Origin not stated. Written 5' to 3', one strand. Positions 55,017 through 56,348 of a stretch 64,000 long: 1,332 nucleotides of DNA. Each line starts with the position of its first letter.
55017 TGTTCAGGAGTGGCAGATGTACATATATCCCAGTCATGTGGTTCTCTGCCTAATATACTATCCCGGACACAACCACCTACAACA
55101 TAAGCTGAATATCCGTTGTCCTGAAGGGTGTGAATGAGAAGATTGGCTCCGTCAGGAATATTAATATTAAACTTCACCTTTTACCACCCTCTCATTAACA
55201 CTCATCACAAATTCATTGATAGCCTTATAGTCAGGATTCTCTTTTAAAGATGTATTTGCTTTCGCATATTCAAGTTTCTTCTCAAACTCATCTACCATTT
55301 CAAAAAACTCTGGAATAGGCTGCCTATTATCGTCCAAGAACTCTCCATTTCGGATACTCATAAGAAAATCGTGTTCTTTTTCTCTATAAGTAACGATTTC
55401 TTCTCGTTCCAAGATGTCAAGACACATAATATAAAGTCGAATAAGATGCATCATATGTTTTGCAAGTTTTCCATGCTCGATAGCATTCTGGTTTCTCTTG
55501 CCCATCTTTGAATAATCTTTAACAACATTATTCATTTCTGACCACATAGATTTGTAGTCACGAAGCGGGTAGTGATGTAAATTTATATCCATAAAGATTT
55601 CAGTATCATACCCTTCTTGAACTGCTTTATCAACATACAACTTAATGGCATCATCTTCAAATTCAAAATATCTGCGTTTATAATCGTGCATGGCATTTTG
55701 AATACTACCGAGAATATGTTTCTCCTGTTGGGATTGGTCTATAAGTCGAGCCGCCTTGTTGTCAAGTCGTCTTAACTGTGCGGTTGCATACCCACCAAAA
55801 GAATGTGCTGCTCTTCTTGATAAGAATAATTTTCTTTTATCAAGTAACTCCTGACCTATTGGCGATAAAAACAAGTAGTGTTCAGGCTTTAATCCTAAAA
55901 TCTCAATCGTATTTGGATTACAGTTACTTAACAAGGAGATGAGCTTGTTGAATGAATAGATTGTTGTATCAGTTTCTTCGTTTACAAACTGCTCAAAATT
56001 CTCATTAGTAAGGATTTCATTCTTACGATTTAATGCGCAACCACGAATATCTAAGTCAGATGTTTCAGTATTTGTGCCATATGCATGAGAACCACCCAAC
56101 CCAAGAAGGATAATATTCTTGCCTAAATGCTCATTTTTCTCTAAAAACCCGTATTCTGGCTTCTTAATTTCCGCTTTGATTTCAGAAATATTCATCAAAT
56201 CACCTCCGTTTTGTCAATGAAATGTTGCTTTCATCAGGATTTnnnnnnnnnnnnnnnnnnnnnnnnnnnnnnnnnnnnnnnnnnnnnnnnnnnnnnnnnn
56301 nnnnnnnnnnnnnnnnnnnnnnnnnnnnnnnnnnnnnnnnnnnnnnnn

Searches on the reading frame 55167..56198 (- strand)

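Call 57: search_protein_families(library=phrogs, proteins=[window:55167-56198:-], max_evalue=0.00001)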
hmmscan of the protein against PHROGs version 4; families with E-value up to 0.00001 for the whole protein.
window:55167-56198:- (343 aa): 2 families
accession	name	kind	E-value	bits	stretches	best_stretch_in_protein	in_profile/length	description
phrog_388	-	DNA, RNA and nucleotide metabolism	1.1e-54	186.9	1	14-341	22-336/351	nucleotidyltransferase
phrog_14344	-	DNA, RNA and nucleotide metabolism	4.6e-09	37.4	0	20-101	22-105/262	nucleotidyltransferase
